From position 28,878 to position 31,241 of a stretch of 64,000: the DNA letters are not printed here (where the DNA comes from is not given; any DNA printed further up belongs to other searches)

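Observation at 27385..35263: Self-contained extracytoplasmic respiration module: Tat exporter plus two [LysR + flavinylated flavo-lipoprotein] cassettes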

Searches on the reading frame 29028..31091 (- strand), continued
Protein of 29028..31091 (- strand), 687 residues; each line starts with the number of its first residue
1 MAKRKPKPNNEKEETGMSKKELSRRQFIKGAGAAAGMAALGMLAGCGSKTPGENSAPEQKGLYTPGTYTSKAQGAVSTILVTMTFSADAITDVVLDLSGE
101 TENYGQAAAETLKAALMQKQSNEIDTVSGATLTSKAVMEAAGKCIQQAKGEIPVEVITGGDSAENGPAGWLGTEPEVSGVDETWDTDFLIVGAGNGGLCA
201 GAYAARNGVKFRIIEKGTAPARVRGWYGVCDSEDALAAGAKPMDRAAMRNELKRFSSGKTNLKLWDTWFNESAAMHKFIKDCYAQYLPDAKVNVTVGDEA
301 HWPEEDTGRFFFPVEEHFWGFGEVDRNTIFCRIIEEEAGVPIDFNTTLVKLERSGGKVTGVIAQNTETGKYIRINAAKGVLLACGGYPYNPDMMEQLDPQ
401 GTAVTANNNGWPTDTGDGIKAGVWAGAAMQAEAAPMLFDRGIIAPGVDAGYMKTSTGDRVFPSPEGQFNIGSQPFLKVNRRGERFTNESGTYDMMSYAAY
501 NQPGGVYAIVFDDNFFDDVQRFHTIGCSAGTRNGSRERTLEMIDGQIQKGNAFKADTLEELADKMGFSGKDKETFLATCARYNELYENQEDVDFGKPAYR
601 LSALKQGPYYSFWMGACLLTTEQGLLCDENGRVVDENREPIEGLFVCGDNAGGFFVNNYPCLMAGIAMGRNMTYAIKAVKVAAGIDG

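Call 28: search_solved_structures(query=window:29028-31043:-, max_evalue=1e-15, show_alignments=5)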
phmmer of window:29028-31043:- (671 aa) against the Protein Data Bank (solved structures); distinct sequences matched with E-value up to 1e-15: 22.
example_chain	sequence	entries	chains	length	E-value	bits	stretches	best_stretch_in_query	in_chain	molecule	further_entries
1d4d_A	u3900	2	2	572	4.1e-20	74.9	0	322-642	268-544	FLAVOCYTOCHROME C FUMARATE REDUCTASE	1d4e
1d4c_A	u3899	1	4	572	6.3e-20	74.3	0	322-642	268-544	FLAVOCYTOCHROME C FUMARATE REDUCTASE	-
1qo8_A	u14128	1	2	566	3.1e-18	68.7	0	318-639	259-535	FLAVOCYTOCHROME C3 FUMARATE REDUCTASE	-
1jrz_A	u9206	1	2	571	1.1e-17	67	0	326-640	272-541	FLAVOCYTOCHROME C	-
7p18_A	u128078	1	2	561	3.6e-17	65.2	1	321-664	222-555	3-oxosteroid 1-dehydrogenase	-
1e39_A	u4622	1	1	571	5.6e-17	64.6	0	326-640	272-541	FUMARATE REDUCTASE FLAVOPROTEIN SUBUNIT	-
6t85_A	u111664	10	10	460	5.8e-17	64.5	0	317-636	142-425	Urocanate reductase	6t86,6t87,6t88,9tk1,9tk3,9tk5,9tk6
1kss_A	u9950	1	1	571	8.6e-17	64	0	326-640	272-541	flavocytochrome c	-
8jbz_AAA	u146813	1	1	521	1.1e-16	63.6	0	332-663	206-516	3-ketosteroid dehydrogenase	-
1jry_A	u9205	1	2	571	1.1e-16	63.6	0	326-640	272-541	FLAVOCYTOCHROME C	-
2b7s_A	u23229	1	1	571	1.2e-16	63.5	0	326-640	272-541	Fumarate reductase flavoprotein subunit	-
1p2h_A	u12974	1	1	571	1.2e-16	63.4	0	326-640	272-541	flavocytochrome c3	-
1p2e_A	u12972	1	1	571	1.2e-16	63.4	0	326-640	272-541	flavocytochrome c3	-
1qjd_A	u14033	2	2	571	1.2e-16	63.4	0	326-640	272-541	FLAVOCYTOCHROME C3 | Fumarate reductase flavoprotein subunit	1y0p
1jrx_A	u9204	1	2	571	1.3e-16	63.4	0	326-640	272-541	FLAVOCYTOCHROME C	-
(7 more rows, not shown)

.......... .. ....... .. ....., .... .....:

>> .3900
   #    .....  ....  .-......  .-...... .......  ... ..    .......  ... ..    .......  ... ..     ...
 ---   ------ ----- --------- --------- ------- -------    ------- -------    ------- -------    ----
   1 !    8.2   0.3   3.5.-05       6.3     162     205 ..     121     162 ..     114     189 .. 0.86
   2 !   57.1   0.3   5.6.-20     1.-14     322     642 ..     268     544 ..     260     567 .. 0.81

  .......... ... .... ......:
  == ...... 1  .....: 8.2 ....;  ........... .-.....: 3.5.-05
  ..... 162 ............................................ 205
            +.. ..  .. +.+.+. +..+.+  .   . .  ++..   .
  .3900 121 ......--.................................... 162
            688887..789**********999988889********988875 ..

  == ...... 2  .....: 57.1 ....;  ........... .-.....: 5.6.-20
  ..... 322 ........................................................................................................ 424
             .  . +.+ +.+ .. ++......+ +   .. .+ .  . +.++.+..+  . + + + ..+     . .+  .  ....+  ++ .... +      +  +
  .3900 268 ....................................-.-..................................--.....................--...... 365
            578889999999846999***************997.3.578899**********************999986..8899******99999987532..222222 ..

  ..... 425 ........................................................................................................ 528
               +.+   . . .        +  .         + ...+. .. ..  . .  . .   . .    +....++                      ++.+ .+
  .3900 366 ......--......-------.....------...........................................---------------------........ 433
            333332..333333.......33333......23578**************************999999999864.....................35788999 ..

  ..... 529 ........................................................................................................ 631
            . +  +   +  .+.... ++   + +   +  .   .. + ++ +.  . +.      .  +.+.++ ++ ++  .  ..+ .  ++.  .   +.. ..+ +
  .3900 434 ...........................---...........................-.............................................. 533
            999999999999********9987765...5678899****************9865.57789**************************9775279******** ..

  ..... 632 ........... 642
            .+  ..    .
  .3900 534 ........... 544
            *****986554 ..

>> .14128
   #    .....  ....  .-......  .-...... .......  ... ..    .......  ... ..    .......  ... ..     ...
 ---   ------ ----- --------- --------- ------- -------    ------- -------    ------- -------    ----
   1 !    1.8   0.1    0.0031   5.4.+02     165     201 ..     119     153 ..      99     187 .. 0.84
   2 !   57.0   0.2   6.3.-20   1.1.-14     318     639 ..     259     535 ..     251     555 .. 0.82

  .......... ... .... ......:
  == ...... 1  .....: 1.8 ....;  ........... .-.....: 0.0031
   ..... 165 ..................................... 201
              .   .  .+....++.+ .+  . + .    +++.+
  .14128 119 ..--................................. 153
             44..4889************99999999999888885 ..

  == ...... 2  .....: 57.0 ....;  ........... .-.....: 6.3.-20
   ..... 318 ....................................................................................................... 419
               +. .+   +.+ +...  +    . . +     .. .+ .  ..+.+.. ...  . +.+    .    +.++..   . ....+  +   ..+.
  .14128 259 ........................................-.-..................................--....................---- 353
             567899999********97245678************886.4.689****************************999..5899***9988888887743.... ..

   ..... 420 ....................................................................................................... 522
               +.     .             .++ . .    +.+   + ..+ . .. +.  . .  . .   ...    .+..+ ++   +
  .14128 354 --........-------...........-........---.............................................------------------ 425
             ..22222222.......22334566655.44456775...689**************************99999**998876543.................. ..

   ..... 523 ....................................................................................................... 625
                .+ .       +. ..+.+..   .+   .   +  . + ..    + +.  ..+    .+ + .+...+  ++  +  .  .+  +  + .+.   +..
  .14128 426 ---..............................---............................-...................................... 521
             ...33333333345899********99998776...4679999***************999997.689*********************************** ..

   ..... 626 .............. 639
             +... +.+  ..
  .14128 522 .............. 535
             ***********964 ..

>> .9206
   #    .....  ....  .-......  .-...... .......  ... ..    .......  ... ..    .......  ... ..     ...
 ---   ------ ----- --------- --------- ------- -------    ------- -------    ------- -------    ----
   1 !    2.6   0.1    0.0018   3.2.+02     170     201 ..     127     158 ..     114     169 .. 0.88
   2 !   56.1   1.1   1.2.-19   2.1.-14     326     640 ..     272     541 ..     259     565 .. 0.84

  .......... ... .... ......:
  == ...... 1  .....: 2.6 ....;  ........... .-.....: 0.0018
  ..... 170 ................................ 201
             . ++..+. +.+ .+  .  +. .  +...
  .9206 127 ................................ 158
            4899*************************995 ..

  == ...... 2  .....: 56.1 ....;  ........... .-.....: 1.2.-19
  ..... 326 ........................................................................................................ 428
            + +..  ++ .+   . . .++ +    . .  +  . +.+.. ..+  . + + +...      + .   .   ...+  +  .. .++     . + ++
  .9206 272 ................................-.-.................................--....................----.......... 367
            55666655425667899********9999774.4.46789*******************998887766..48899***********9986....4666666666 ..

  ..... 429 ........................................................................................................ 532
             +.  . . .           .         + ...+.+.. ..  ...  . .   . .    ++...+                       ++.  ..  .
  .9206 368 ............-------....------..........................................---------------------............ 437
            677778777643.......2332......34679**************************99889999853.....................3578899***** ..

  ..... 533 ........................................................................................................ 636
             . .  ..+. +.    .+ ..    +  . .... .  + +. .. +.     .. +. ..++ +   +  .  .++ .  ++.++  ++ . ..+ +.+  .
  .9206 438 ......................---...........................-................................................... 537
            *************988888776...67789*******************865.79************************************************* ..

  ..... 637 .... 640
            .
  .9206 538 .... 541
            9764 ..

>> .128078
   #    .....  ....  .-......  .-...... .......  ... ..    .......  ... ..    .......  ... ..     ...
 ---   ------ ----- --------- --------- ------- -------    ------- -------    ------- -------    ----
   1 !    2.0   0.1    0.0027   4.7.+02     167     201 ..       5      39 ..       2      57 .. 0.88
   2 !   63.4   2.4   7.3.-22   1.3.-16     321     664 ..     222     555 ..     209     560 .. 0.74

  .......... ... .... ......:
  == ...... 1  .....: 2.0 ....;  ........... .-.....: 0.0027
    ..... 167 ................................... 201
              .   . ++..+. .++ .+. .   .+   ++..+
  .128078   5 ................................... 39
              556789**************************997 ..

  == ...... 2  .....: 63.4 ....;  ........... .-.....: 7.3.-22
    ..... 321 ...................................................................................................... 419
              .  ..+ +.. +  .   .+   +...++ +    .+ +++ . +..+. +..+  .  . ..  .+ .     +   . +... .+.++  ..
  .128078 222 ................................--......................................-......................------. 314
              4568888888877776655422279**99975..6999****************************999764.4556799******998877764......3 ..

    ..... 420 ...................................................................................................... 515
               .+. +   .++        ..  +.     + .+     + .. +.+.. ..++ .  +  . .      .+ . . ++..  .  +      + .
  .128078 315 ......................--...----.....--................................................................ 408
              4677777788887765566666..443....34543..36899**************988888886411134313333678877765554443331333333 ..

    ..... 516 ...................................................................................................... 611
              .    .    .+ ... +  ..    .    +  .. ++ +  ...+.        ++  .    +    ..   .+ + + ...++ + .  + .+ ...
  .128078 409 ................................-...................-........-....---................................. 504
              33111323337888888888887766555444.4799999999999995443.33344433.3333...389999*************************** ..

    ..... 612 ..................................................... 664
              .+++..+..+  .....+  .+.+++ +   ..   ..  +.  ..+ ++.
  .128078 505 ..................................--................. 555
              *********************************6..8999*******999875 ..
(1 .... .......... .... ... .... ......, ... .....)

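Call 64: find_encoding_contigs(protein=P0087, flank=8000, max_places=2)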
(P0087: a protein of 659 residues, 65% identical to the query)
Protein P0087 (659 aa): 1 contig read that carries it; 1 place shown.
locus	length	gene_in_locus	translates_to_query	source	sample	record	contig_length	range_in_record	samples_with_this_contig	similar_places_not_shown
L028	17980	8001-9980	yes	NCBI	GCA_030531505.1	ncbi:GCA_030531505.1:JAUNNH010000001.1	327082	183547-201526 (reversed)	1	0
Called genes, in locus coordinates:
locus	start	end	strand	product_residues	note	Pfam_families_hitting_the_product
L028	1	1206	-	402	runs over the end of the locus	PF13416:SBP_bac_8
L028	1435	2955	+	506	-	PF00128:Alpha-amylase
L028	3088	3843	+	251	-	PF08032:SpoU_sub_bind, PF00588:SpoU_methylase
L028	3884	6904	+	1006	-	-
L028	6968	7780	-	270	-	PF00376:MerR, PF13411:MerR_1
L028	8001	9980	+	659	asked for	PF10518:TAT_signal (weak), PF04205:FMN_bind, PF00890:FAD_binding_2, PF01266:DAO, PF03486:HI0933_like (faint), PF07992:Pyr_redox_2 (weak), PF12831:FAD_oxidored (faint)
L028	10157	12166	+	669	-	PF00009:GTP_EFTU, PF22042:EF-G_D2, PF03144:GTP_EFTU_D2, PF16658:RF3_C (faint), PF14492:EFG_III, PF03764:EFG_IV, PF00679:EFG_C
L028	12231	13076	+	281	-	PF13472:Lipase_GDSL_2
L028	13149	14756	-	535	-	PF01368:DHH, PF00571:CBS (weak), PF02833:DHHA2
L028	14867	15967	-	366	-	PF01545:Cation_efflux, PF16916:ZT_dimer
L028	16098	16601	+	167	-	-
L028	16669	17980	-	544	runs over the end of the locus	PF10518:TAT_signal (weak), PF00890:FAD_binding_2, PF01134:GIDA (faint), PF01266:DAO (faint), PF01494:FAD_binding_3 (weak), PF03486:HI0933_like (faint), PF07992:Pyr_redox_2 (weak), PF12831:FAD_oxidored (weak)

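Call 73: predict_structure(alignment_id=A1)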
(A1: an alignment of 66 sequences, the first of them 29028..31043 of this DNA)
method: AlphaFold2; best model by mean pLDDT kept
length: 671 residues; sequences in the alignment: 66
mean_pLDDT: 86.7   pTM: 0.84
mean pLDDT of the five models: 86.7, 86.4, 86.2, 86.2, 84.9
residues with pLDDT >= 90: 426; 70-90: 168; 50-70: 23; < 50: 54
segments of 3 or more residues with pLDDT < 50: 1-10, 12-42, 144-152, 289-292
pLDDT, mean of each block of 10 residues (from residue 1): 41 39 38 42 76 92 95 97 86 95 95 89 97 90 47 78 95 97 98 97 88 91 88 84 89 95 96 89 65 61 83 97 97 96 97 96 96 93 93 91 96 92 88 91 85 85 95 75 92 95 81 82 93 94 98 98 96 88 85 94 93 97 98 92 73 95 95 55
secondary structure, 60 per line:
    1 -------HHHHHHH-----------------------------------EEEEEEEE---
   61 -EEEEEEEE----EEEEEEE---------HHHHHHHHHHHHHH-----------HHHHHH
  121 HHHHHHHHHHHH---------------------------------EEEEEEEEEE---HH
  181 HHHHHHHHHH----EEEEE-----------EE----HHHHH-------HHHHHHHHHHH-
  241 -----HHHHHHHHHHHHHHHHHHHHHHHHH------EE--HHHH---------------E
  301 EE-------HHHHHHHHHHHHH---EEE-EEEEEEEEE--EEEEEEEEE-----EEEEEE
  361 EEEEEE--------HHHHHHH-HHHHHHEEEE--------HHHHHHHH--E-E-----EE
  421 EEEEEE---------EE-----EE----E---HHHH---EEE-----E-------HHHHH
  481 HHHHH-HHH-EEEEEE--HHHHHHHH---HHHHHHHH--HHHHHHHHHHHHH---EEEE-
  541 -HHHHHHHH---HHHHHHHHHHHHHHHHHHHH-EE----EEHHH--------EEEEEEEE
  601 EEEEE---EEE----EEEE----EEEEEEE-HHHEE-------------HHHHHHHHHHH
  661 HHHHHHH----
elements in order: H8-14 E50-57 E62-69 E74-80 H90-103 H115-132 E166-175 H179-190 E195-199 H217-221 H229-239 H246-270 H281-284 E300-302 H310-322 E326-328 E330-338 E341-349 E355-366 H375-381 H383-388 E389-392 H401-408 E419-426 H453-456 E460-462 H476-485 E491-496 H499-506 H510-517 H520-532 E536-539 H542-549 H553-572 E593-605 E609-611 E616-619 E624-630 H650-667
